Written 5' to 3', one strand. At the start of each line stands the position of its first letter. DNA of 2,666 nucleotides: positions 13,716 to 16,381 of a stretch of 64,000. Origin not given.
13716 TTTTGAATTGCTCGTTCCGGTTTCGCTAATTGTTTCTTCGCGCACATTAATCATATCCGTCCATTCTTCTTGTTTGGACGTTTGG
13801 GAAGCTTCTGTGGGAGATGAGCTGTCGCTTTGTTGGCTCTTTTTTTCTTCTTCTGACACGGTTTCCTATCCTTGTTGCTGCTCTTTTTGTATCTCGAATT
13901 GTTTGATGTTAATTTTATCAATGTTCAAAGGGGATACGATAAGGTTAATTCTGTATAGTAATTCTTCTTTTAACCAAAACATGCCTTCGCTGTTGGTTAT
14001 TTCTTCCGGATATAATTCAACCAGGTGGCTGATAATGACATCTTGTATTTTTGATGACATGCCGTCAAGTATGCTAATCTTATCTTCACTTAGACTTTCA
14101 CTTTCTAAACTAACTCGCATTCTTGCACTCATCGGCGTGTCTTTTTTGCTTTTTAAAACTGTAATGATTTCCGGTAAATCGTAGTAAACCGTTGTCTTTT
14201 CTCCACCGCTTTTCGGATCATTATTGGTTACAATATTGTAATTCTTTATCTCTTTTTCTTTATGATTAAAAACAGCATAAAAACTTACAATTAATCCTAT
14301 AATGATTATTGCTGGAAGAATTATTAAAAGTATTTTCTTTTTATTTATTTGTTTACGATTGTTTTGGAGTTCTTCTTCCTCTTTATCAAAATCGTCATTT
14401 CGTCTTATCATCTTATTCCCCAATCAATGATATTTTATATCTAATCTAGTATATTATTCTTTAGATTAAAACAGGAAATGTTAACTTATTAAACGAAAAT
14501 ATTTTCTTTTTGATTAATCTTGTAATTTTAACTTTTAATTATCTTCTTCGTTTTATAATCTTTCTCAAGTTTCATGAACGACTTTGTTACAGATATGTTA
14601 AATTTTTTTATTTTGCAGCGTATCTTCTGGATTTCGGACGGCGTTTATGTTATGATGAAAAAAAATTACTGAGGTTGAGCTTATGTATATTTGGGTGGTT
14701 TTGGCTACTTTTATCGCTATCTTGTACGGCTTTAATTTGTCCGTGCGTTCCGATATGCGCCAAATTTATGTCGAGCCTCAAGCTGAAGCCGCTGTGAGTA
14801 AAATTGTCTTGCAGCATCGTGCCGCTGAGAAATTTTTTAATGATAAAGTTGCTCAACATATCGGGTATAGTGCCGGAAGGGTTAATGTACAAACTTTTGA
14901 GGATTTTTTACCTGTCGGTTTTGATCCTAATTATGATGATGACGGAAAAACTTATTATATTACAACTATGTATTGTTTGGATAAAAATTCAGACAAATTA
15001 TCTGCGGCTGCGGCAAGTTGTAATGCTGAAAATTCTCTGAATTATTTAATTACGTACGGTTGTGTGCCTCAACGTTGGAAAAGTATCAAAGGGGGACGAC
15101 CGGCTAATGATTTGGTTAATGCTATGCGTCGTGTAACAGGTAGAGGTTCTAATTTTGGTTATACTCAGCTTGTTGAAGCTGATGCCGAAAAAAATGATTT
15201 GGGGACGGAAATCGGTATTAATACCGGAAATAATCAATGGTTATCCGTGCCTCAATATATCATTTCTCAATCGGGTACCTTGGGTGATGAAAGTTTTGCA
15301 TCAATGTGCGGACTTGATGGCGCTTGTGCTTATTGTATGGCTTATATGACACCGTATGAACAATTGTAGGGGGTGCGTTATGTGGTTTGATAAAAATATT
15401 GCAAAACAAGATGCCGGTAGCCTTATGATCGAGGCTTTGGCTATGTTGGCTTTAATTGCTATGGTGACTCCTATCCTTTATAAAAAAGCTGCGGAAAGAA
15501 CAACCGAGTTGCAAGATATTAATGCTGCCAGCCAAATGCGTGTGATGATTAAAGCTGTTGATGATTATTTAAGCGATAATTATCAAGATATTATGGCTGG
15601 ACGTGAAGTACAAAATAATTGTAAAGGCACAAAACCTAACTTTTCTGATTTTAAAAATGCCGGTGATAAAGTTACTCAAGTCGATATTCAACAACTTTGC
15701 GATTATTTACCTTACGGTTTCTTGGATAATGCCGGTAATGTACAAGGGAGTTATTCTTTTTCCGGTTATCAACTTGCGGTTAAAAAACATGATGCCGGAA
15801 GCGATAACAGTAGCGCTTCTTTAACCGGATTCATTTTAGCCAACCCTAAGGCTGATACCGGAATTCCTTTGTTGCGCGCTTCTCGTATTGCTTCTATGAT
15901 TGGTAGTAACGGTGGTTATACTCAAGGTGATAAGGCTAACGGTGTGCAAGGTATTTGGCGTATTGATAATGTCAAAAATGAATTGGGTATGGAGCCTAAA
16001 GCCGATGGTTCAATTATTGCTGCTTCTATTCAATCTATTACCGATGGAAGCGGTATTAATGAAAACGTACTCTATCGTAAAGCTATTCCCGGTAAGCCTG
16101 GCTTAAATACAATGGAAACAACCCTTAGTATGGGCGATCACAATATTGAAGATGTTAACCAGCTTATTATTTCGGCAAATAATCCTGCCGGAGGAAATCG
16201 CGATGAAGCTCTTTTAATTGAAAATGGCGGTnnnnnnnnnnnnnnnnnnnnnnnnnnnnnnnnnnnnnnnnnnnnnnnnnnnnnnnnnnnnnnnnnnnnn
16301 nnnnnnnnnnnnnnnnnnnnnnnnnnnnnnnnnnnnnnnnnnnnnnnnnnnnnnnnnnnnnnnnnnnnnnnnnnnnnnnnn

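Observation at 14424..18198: Two-gene module divergent from fliL encoding a 922-aa prepilin-leader protein with beta-helical tandem repeats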

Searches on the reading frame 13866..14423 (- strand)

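Call 3: search_protein_families(library=pfam, proteins=[window:13866-14423:-], max_evalue=0.1)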
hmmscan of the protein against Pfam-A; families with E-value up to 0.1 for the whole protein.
window:13866-14423:- (185 aa): 1 family
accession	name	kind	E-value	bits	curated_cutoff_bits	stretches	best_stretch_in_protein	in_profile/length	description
PF03748.19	FliL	-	2.7e-08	34.7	24.6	1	80-179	1-103/103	Flagellar basal body-associated protein FliL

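Call 4: search_protein_families(library=ncbifam, proteins=[window:13866-14423:-], max_evalue=0.1)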
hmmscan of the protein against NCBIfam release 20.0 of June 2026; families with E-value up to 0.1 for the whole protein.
window:13866-14423:- (185 aa): 8 families
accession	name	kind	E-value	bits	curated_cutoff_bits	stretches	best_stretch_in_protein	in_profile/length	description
NF009420.1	PRK12785.1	equivalog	3.7e-17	62.6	197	1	14-179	4-161/161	flagellar basal body-associated protein FliL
NF005826.1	PRK07718.1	equivalog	5.4e-08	32.9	140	1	27-179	2-143/143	flagellar basal body-associated protein FliL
NF006283.1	PRK08455.1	equivalog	0.00021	21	187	1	16-178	4-181/182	flagellar basal body-associated protein FliL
NF004285.1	PRK05696.1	equivalog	0.00093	19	179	1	14-90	4-80/171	flagellar basal body-associated protein FliL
NF033598.2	elast_bind_EbpS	equivalog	0.0015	17.5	300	1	14-73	290-352/498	elastin-binding protein EbpS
NF047991.1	RP671aFamTckup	equivalog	0.0069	16.4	120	1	12-71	14-74/80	RP671a family tick cell line-upregulated protein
NF038058.1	adhes_P110_Nter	subfamily_domain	0.0073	16.1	80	1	24-95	1-75/201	P110/LppT family adhesin N-terminal domain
TIGR01992.1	PTS-IIBC-Tre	equivalog_domain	0.063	12.2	591.95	1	21-65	96-142/463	PTS system trehalose-specific EIIBC component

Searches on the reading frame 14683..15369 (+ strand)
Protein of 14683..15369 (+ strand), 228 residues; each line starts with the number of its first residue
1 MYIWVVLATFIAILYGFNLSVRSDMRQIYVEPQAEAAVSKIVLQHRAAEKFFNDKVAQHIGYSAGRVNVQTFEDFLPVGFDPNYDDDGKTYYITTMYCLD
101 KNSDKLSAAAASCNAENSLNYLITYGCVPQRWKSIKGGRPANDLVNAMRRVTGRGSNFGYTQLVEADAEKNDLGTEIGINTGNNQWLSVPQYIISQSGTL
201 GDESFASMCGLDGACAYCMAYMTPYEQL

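Call 3: search_protein_families(library=pfam, proteins=[window:14683-15369:+], max_evalue=0.1)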
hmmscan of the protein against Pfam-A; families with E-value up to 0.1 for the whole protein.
window:14683-15369:+ (228 aa): 0 families

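Call 4: search_protein_families(library=ncbifam, proteins=[window:14683-15369:+], max_evalue=0.1)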
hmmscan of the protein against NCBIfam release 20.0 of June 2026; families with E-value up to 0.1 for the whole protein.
window:14683-15369:+ (228 aa): 0 families

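Call 24: find_homologous_proteins(query=window:14683-15369:+)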
Query window:14683-15369:+ (228 aa): 46 proteins with E <= 0.001 among 245 candidates.
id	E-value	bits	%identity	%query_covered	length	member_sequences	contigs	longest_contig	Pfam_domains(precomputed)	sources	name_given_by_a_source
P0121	3.9e-152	522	100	100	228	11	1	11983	-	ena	-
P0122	3.1e-112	391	73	99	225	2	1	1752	-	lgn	-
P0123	5.5e-109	381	72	100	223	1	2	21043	-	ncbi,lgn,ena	-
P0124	3.7e-101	355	68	100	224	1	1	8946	-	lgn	-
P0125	4.1e-94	332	66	100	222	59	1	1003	-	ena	-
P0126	1.1e-81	292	58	100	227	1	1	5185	-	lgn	-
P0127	1.8e-76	274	61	100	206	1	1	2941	-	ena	-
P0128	6.4e-73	263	51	100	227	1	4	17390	-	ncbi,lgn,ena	-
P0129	8.3e-66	240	47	99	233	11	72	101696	-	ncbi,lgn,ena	-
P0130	1.4e-62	229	49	98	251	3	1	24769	-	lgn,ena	-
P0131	5.9e-62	227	48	98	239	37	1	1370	-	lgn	-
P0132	8.4e-62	227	46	99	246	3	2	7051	-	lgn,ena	-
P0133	4.7e-61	224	48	97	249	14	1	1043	-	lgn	-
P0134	1.1e-59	220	45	99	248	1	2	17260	-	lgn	-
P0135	2.3e-59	219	46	98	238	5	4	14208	-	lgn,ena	-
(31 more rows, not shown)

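Call 38: predict_structure(alignment_id=A2)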
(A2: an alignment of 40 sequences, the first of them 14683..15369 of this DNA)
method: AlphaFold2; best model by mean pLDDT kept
length: 228 residues; sequences in the alignment: 40
mean_pLDDT: 88.7   pTM: 0.82
mean pLDDT of the five models: 88.7, 87.6, 87.6, 86.5, 85.6
residues with pLDDT >= 90: 143; 70-90: 79; 50-70: 6; < 50: 0
segments of 3 or more residues with pLDDT < 50: none
pLDDT, mean of each block of 10 residues (from residue 1): 92 78 76 92 96 93 92 94 76 94 93 92 94 87 91 87 88 90 83 86 91 91 84
secondary structure, 60 per line:
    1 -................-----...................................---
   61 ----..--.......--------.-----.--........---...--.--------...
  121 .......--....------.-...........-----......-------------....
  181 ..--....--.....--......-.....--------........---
elements in order: H2-17 H23-57 H69-75 E93-100 E118-127 H142-152 E158-163 E177-182 E185-188 H191-195 H198-203 H205-209 E218-225

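Call 64: search_solved_structures(query=A2, max_evalue=10, show_alignments=1)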
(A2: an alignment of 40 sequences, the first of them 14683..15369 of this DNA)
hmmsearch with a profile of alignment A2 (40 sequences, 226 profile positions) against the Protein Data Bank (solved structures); distinct sequences matched with E-value up to 10: 2.
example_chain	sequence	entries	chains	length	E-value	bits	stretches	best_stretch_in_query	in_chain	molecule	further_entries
3jvi_A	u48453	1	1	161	0.0059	19.3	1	28-119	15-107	Protein tyrosine phosphatase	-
3ido_A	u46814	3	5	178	0.0077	19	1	28-119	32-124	Protein tyrosine phosphatase | Protein tyrosine phosphatase, putative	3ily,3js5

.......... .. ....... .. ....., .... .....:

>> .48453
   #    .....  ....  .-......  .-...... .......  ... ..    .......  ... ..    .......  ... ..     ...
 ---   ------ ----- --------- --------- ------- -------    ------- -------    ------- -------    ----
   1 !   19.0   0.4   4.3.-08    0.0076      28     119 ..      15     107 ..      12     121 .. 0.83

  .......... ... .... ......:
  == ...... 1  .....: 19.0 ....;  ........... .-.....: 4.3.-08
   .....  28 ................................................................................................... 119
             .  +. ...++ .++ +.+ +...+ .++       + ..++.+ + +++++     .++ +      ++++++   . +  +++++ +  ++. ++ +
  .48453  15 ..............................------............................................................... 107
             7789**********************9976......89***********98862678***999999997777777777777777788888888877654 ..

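Call 87: search_protein_families(library=pfam, alignment_id=A2, max_evalue=0.1)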
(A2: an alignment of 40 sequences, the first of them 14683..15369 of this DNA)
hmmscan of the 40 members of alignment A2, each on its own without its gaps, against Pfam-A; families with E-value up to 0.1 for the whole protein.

A. member 1, window:14683-15369:+ (228 aa): 0 families

B. families by the number of members that match (of 40 scanned): 6 families
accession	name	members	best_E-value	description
PF01185.23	Hydrophobin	4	0.0015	Fungal hydrophobin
PF13317.11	DUF4088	1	0.02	Protein of unknown function (DUF4088)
PF22875.4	Glu2-Pro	1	0.026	Glu2-Pro domain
PF21015.2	Ybfg_C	1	0.078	Ybfg C-terminal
PF22364.1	VID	1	0.08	VirG insertion domain (VID)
PF21957.2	Zn_ribbon_16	1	0.086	Zinc beta-ribbon finger, putative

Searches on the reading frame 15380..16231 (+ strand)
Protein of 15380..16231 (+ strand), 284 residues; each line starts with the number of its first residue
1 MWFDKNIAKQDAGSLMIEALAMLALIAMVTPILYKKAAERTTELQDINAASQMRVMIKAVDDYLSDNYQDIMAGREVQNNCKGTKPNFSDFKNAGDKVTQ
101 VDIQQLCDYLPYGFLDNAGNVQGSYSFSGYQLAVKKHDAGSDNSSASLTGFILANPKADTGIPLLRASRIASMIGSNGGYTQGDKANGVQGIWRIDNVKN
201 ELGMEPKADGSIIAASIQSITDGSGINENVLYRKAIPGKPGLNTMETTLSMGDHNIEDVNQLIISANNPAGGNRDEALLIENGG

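Call 20: search_protein_families(library=pfam, proteins=[window:15380-16231:+], max_evalue=10)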
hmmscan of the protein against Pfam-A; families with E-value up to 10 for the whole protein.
seq(284 aa): 2 families
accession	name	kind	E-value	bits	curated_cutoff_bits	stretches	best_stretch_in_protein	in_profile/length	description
PF04917.17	Shufflon_N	-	9.2e-08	32.4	27.5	1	158-266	92-199/324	Bacterial shufflon protein, N-terminal constant region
PF08114.16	PMP1_2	-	0.064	13.5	22.3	1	16-45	12-41/43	ATPase proteolipid family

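Call 68: search_protein_families(library=ncbifam, proteins=[window:15380-16231:+], max_evalue=10)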
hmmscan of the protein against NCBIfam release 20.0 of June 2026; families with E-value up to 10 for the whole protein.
seq(284 aa): 0 families
